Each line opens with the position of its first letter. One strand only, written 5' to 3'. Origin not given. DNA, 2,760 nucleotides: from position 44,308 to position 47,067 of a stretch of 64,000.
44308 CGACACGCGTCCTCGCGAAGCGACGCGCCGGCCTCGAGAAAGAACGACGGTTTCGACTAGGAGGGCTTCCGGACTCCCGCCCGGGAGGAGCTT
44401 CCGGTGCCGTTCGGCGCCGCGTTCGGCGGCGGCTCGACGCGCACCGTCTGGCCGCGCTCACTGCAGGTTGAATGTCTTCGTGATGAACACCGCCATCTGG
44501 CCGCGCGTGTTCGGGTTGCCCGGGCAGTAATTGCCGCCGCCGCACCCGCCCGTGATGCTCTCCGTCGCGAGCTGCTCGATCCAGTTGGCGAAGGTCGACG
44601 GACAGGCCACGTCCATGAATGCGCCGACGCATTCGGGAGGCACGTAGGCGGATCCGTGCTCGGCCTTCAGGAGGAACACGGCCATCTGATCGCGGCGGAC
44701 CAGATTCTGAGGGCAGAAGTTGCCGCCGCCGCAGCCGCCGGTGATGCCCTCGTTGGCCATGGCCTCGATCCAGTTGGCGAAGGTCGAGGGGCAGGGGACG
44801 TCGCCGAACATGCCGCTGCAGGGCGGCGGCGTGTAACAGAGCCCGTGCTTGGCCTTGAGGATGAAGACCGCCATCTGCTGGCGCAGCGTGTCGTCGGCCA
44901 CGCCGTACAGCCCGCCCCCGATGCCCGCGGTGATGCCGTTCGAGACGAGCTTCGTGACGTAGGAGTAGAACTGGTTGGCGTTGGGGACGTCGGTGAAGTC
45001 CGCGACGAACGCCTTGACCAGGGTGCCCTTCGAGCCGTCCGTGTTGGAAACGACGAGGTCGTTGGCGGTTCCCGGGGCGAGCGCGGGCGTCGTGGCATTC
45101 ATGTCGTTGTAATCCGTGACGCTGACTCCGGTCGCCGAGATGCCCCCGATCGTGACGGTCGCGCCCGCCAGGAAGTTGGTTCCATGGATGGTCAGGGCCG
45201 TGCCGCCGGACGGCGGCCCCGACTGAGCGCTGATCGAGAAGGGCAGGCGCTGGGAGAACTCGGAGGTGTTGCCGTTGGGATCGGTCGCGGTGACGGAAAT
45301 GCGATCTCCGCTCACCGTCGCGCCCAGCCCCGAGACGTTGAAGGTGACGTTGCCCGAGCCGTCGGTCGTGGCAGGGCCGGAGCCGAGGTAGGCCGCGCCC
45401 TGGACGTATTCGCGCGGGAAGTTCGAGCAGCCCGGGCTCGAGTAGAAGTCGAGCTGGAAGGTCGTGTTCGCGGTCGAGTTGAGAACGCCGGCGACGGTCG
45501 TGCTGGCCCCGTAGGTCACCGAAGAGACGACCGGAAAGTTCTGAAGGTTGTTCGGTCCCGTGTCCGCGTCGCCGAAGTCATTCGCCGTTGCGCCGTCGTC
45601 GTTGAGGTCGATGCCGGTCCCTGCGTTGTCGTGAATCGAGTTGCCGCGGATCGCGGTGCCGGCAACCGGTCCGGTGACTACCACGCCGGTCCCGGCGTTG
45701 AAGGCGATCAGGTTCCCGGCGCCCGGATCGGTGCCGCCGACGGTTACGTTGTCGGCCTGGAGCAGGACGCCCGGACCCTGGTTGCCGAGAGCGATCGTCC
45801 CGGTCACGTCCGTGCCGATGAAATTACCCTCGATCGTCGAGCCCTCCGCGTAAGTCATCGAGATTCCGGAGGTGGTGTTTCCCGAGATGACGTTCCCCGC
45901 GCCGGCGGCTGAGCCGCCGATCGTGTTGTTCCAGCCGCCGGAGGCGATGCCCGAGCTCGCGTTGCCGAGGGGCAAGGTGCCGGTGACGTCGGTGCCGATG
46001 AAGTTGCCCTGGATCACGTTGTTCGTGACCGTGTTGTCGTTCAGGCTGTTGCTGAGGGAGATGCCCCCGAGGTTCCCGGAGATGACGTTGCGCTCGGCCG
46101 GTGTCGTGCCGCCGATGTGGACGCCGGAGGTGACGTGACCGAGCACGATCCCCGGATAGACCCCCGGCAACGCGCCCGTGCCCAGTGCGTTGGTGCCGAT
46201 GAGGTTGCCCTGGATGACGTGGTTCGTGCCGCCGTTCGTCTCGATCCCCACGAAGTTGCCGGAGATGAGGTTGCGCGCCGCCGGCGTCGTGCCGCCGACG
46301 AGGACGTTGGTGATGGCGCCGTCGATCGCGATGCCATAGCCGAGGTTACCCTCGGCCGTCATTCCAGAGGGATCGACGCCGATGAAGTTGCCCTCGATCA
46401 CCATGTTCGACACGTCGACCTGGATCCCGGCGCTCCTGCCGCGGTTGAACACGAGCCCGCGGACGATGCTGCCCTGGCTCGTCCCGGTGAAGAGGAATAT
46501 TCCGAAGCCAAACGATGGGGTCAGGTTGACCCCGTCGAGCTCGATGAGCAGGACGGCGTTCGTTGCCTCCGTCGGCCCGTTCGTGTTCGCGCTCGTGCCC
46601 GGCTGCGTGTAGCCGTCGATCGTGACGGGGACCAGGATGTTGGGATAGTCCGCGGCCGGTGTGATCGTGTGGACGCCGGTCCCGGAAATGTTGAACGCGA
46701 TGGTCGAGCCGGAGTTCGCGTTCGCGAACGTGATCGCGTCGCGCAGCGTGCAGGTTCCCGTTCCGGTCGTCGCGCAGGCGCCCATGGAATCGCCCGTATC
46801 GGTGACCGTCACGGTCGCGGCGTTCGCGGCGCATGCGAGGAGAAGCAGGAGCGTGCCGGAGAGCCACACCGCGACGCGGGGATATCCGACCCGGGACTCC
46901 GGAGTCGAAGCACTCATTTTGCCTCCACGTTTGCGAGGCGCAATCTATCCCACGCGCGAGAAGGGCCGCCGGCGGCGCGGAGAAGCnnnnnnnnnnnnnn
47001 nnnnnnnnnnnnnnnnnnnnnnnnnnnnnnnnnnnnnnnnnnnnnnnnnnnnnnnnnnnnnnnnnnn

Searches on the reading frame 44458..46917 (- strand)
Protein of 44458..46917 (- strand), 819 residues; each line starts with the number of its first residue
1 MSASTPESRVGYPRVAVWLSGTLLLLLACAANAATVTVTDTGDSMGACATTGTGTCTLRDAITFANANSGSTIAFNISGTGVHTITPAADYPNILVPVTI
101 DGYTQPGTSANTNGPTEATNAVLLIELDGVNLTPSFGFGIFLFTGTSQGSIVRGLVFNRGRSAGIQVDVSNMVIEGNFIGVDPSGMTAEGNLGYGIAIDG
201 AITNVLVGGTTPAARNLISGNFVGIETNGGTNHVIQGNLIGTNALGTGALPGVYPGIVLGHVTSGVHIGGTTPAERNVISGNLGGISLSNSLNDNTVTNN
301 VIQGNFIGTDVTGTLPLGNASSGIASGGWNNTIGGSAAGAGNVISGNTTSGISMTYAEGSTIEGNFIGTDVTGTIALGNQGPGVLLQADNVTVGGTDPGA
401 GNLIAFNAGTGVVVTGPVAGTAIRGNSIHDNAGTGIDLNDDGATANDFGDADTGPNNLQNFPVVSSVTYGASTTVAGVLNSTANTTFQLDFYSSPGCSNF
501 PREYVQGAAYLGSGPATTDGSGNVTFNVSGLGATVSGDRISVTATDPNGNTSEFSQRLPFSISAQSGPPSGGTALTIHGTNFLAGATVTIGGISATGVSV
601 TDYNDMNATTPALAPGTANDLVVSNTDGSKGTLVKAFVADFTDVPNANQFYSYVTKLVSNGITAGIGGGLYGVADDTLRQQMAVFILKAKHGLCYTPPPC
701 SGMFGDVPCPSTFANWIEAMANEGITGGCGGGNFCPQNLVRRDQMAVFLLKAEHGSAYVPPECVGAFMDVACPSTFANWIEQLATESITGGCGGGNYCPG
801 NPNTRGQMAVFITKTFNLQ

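Call 3: search_protein_families(library=pfam, proteins=[window:44458-46917:-], max_evalue=1)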
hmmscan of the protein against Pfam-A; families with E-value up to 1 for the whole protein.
window:44458-46917:- (819 aa): 5 families
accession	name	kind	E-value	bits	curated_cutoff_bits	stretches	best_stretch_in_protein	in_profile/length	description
PF00395.25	SLH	-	4.4e-13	49.4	20.8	2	641-683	2-44/44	S-layer homology domain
PF13229.12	Beta_helix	-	4.4e-09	36.6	25.9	2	340-443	60-149/158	Right handed beta helix region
PF01833.30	TIG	-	8.1e-09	35.8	20.9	1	561-626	5-72/84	IPT/TIG domain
PF05048.19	NosD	-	7.2e-07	29.3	23.6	2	274-431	51-172/212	Periplasmic copper-binding protein (NosD)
PF24453.1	DUF7569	-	0.0078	16.7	27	0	772-786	37-51/70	Family of unknown function (DUF7569)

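Call 4: search_protein_families(library=ncbifam, proteins=[window:44458-46917:-], max_evalue=1)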
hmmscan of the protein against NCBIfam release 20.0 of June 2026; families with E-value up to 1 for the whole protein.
window:44458-46917:- (819 aa): 4 families
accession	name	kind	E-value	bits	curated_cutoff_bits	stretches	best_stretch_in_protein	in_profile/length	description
NF033190.2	inl_like_NEAT_1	exception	2.8e-11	42.5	1275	1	622-814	563-750/754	NEAT domain-containing leucine-rich repeat protein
TIGR03804.1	para_beta_helix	repeat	3.9e-07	29.7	19.45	2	275-305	13-42/44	parallel beta-helix repeat protein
TIGR04214.1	CSLREA_Nterm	domain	8.9e-05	22.3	25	1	37-66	2-27/27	CSLREA domain-containing protein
TIGR04247.1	NosD_copper_fam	subfamily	0.93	8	300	0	224-307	221-287/377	nitrous oxide reductase family maturation protein NosD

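Call 19: find_encoding_contigs(protein=window:44458-46917:-, flank=10000, max_places=3)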
Protein window:44458-46917:- (819 aa): no gene with exactly this product is on record in the collection.

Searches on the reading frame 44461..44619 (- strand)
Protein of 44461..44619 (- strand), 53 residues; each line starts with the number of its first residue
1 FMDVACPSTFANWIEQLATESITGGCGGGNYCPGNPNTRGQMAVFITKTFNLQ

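Call 7: search_protein_families(library=pfam, proteins=[window:44461-44619:-], max_evalue=10)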
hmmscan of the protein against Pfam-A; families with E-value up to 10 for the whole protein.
seq(53 aa): 2 families
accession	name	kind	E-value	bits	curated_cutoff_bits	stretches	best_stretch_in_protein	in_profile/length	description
PF00395.25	SLH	-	0.046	14.2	20.8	1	14-43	15-44/44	S-layer homology domain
PF24453.1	DUF7569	-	0.065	13.7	27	1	6-20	37-51/70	Family of unknown function (DUF7569)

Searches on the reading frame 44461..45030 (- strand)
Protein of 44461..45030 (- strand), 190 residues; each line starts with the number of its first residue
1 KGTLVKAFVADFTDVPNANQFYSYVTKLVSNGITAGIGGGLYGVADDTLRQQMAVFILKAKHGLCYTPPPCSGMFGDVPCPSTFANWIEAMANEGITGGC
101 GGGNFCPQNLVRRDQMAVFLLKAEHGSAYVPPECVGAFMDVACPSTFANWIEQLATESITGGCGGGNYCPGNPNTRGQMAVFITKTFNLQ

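Call 10: find_homologous_proteins(query=window:44461-45009:-)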
Query seq(183 aa) (183 aa): 4488 proteins with E <= 0.001 among 4569 candidates; the best 120 are listed.
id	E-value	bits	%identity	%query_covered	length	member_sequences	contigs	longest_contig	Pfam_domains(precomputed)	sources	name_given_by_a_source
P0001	9.4e-118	409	67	100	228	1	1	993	PF00395.26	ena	-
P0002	9.6e-115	399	63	98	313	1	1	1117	PF00395.26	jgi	jgi:hypothetical protein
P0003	1.3e-110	386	62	98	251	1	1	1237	PF00395.26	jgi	jgi:hypothetical protein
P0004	5.6e-108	377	59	98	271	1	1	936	PF00395.26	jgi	jgi:hypothetical protein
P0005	1.8e-105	369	61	98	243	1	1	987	PF00395.26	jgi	jgi:hypothetical protein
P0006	4.2e-105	368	86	100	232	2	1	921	PF00395.26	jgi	jgi:hypothetical protein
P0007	4.7e-105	368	85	100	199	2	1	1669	PF00395.26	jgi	-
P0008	2.2e-104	365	89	96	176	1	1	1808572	PF00395.26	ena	-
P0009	4.2e-104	364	84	100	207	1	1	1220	PF00395.26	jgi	jgi:hypothetical protein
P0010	1.3e-102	360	84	99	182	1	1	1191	PF00395.26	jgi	-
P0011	3.0e-101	355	83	100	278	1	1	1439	PF01833.31,PF00395.26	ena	-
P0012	2.1e-100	352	63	91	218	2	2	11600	PF00395.26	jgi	jgi:hypothetical protein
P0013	3.7e-100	352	62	98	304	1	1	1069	PF00395.26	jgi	-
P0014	1.0e-99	350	82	100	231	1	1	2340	PF00395.26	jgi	jgi:hypothetical protein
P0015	1.6e-99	349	84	100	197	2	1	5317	PF00395.26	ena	-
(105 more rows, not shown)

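Call 18: search_solved_structures(query=window:44461-45030:-, max_evalue=1, show_alignments=3)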
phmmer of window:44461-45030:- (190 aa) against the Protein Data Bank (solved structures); distinct sequences matched with E-value up to 1: 7.
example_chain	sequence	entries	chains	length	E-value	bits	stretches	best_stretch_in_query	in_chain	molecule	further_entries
4aq1_C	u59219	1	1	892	7.2e-05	25.8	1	10-189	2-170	SBSB PROTEIN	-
4aq1_A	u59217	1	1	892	7.3e-05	25.8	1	10-189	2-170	SBSB PROTEIN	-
6a5d_A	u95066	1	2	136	0.02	17.9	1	121-151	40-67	GPI-anchored protein LLG1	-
6bt4_A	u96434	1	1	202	0.12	15.3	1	11-186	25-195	S-layer protein sap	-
3pyw_A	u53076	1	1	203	0.24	14.4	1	12-186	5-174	S-layer protein sap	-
8bz2_A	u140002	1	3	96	0.53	13.2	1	74-124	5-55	S-layer homology domain-containing protein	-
7s11_L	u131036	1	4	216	0.8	12.6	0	142-174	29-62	Fab light chain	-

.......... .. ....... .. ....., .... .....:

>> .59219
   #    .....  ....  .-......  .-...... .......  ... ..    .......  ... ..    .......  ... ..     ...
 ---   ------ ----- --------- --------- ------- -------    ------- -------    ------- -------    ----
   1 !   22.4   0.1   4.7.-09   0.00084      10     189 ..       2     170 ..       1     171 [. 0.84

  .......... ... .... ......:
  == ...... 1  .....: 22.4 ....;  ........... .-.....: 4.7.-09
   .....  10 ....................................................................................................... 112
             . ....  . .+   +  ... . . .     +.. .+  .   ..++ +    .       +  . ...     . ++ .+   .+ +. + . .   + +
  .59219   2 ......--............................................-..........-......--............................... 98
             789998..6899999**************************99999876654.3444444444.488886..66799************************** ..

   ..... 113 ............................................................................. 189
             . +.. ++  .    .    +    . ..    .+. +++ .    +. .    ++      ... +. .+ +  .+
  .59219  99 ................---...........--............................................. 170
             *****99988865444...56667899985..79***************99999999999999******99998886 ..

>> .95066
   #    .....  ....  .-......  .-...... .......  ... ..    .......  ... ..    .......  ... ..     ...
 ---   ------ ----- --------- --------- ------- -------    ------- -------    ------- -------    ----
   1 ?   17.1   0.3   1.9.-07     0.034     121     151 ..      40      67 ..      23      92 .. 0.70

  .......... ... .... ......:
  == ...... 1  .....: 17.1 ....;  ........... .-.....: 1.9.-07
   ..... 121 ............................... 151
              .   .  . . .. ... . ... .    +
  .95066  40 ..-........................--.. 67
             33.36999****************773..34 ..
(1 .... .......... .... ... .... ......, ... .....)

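Call 24: predict_structure(alignment_id=A1)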
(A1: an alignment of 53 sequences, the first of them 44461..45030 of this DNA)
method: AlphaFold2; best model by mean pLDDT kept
length: 190 residues; sequences in the alignment: 53
mean_pLDDT: 94.4   pTM: 0.87
mean pLDDT of the five models: 94.4, 93.5, 92.9, 92.8, 92.8
residues with pLDDT >= 90: 177; 70-90: 3; 50-70: 6; < 50: 4
segments of 3 or more residues with pLDDT < 50: 1-4
pLDDT, mean of each block of 10 residues (from residue 1): 54 95 95 92 97 97 97 97 97 96 97 97 98 98 98 98 96 97 97
secondary structure, 60 per line:
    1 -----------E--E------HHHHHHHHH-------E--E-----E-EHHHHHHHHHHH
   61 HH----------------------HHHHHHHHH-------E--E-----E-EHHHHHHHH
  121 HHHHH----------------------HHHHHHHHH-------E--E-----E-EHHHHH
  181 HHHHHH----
elements in order: H22-30 H50-62 H85-93 H113-125 H148-156 H176-186

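Call 28: fold_search(model_id=the predicted structure, library=pdb)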
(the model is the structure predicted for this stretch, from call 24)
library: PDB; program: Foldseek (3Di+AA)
matches with E <= 10: 72; with E <= 0.001: 15
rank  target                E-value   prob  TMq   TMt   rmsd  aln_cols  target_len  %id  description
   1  3pyw                  1.2e-09  1.00  0.81  0.86   2.7       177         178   22  The structure of the SLH domain from B. anthracis surface array protein at 1.8A (released 2011-04-27)
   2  6bt4                  1.2e-07  1.00  0.71  0.81   3.9       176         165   19  Crystal structure of the SLH domain of Sap from Bacillus anthracis in complex with a pyruvylated SCWP unit (released 2018-03-21)
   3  6cwc_A                2.5e-07  1.00  0.67  0.77   3.7       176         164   16  Crystal structure of SpaA-SLH (released 2018-08-15)
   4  6cwc_B                2.8e-07  1.00  0.70  0.80   3.0       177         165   15  Crystal structure of SpaA-SLH (released 2018-08-15)
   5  6cwh_C                1.3e-06  1.00  0.70  0.81   3.0       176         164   14  Crystal structure of SpaA-SLH in complex with 4,6-Pyr-beta-D-ManNAcOMe (P1) (released 2018-08-15)
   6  7sv3                  1.3e-06  1.00  0.70  0.77   3.0       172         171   16  Crystal structure of SpaA-SLH in complex with 4,6-Pyr-beta-D-ManNAc-(1->4)-beta-D-GlcNAcOMe (released 2022-03-09)
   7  6cwr                  2.2e-06  1.00  0.70  0.80   3.3       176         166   15  Crystal structure of SpaA-SLH/G46A/G109A in complex with 4,6-Pyr-beta-D-ManNAcOMe (released 2018-08-15)
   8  7sv4                  2.8e-06  1.00  0.69  0.77   3.1       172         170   17  Crystal structure of SpaA-SLH in complex with 4,6-Pyr-beta-D-ManNAc-(1->4)-beta-D-GlcNAc-(1->3)-4,6-Pyr-beta-D-ManNAcOMe (released 2022-03-09)
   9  7sv5_B                2.8e-06  1.00  0.68  0.78   3.5       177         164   16  Crystal structure of SpaA-SLH/G109A in complex with 4,6-Pyr-beta-D-ManNAc-(1->4)-beta-D-GlcNAcOMe (released 2022-03-09)
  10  6cwf_A                2.8e-06  1.00  0.68  0.78   3.3       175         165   16  Crystal structure of SpaA-SLH in complex with 4,6-Pyr-beta-D-ManNAcOMe (released 2018-08-15)
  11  6cwl_B                3.6e-06  1.00  0.66  0.85   2.6       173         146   14  Crystal structure of SpaA-SLH in complex with beta-D-GlcNAc-(1->3)-4,6-Pyr-beta-D-ManNAcOMe (released 2018-08-15)
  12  7sv6                  8.0e-06  1.00  0.68  0.78   3.5       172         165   14  Crystal structure of SpaA-SLH/G46A/G109A in complex with 4,6-Pyr-beta-D-ManNAc-(1->4)-beta-D-GlcNAcOMe (released 2022-03-09)
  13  6cwn                  9.0e-06  1.00  0.66  0.76   4.2       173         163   13  Crystal structure of SpaA-SLH/G109A in complex with 4,6-Pyr-beta-D-ManNAcOMe (released 2018-08-15)
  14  6cwm                  9.6e-06  1.00  0.64  0.71   4.6       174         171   16  Crystal structure of SpaA-SLH/G109A (released 2018-08-15)
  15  7sv5_A                1.1e-05  1.00  0.67  0.76   3.4       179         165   16  Crystal structure of SpaA-SLH/G109A in complex with 4,6-Pyr-beta-D-ManNAc-(1->4)-beta-D-GlcNAcOMe (released 2022-03-09)
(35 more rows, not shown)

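Call 54: search_protein_representatives(protein=window:44461-45030:-)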
Query: 190 residues. Proteins with E-value up to 0.001 (for the whole library): 37411; up to 1e-10: 12389; up to 1e-30: 2801. The best 150 are listed.
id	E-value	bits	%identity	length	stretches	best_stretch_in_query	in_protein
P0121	3.9e-122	421.7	55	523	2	7-189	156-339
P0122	5.3e-104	362.5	55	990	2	7-190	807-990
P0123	5.2e-98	343.0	39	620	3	11-188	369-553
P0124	7.6e-98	342.5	79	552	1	2-190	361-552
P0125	4.7e-95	333.3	76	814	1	2-190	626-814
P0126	1.1e-93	328.9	78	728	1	2-190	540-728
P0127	4.7e-93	326.8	74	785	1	2-190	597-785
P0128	1.0e-92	325.7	75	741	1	2-190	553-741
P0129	1.3e-92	325.3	76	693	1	2-190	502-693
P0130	4.1e-91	320.5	72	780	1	1-190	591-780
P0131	4.3e-90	317.2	72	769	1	2-190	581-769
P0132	4.4e-89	313.9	74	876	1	2-190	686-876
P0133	1.1e-88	312.6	72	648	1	2-189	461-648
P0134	4.1e-88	310.7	70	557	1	2-190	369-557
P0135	8.2e-88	309.7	72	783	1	2-190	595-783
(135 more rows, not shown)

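Call 67: search_solved_structures(query=A1, max_evalue=0.01, show_alignments=4)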
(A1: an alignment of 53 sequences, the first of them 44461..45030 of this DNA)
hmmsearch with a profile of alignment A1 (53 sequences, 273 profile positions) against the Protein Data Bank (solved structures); distinct sequences matched with E-value up to 0.01: 8.
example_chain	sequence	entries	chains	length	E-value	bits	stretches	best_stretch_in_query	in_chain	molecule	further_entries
4aq1_A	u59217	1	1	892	3.5e-10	43.3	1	93-271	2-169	SBSB PROTEIN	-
4aq1_C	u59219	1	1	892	3.5e-10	43.3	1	93-271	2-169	SBSB PROTEIN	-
6bt4_A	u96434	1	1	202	6.8e-10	42.4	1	94-207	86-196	S-layer protein sap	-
3pyw_A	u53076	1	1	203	1.3e-09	41.4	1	94-215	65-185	S-layer protein sap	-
9g93_A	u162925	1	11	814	8.4e-06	28.9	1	94-240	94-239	S-layer protein sap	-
8bz2_A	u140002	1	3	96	4.4e-05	26.6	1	94-146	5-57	S-layer homology domain-containing protein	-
8bym_A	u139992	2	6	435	7.5e-05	25.8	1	82-145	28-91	S-layer homology domain-containing protein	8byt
8bys_A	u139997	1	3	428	0.0002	24.4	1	86-145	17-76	S-layer homology domain-containing protein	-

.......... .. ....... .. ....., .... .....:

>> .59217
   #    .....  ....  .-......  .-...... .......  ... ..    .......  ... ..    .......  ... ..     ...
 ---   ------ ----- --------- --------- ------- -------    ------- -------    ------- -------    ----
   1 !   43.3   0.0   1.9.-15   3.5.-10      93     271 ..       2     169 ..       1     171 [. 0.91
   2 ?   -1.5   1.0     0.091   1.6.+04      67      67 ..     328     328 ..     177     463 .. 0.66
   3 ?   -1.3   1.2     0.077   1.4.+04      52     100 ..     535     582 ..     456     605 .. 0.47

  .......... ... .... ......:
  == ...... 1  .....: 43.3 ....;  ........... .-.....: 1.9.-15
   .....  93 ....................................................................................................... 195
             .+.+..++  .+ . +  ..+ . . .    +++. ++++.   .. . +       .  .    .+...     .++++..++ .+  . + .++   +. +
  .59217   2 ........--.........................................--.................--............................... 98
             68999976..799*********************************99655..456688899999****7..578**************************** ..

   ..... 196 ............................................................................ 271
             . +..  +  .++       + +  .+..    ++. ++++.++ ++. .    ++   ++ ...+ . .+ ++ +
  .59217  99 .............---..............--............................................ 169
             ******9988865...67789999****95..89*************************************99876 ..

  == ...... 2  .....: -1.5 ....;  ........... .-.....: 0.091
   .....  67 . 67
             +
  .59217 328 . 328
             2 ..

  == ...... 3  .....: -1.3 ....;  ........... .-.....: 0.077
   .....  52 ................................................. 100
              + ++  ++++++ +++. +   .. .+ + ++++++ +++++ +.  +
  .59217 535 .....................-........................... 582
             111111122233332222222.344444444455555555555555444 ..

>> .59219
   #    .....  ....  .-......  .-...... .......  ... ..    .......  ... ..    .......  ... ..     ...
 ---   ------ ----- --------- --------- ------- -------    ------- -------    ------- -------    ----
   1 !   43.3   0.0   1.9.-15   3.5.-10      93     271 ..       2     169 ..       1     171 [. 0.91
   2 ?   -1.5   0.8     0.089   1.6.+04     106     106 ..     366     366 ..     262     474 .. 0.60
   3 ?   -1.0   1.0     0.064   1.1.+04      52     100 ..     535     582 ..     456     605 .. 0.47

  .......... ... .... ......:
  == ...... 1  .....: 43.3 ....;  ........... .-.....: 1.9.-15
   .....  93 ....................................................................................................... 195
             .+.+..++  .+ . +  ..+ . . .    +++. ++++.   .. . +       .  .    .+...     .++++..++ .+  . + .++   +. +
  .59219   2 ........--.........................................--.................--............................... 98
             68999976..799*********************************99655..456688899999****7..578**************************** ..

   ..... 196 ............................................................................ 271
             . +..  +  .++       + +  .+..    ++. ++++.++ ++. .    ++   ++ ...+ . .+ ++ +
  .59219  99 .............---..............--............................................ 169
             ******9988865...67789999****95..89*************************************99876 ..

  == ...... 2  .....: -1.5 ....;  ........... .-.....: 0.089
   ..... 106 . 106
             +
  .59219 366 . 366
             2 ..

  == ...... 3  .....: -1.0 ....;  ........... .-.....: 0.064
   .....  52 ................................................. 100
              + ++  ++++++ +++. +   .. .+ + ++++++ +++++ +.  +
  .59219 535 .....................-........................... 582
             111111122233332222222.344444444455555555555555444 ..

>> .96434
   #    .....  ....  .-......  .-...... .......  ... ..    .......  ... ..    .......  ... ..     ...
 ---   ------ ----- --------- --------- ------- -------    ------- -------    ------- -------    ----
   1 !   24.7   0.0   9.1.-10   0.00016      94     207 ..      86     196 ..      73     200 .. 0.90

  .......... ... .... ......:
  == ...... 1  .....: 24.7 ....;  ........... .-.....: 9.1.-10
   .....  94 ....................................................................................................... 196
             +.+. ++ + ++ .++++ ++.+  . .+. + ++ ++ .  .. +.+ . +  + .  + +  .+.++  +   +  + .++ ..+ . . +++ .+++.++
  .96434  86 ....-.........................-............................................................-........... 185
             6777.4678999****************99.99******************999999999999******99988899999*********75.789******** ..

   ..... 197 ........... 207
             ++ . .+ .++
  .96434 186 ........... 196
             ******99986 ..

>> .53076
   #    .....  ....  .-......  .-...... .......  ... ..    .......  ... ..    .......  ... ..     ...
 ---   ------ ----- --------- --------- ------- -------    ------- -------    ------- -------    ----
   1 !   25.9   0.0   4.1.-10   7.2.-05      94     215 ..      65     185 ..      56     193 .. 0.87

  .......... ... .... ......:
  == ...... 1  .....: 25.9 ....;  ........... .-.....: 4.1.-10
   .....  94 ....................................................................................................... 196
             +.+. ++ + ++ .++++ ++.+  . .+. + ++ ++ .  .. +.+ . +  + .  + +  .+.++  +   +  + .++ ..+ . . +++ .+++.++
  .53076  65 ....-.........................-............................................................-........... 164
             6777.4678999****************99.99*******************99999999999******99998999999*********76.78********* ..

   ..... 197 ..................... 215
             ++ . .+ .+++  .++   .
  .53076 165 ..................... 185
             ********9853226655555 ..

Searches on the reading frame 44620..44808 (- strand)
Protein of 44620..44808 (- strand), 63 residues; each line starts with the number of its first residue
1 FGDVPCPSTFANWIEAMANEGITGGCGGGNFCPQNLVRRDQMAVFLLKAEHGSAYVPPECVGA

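Call 7: search_protein_families(library=pfam, proteins=[window:44620-44808:-], max_evalue=10)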
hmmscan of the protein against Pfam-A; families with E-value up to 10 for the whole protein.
seq(63 aa): 1 family
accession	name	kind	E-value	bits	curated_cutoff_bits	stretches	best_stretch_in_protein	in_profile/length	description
PF00395.25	SLH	-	0.00058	20.2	20.8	1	14-43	15-44/44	S-layer homology domain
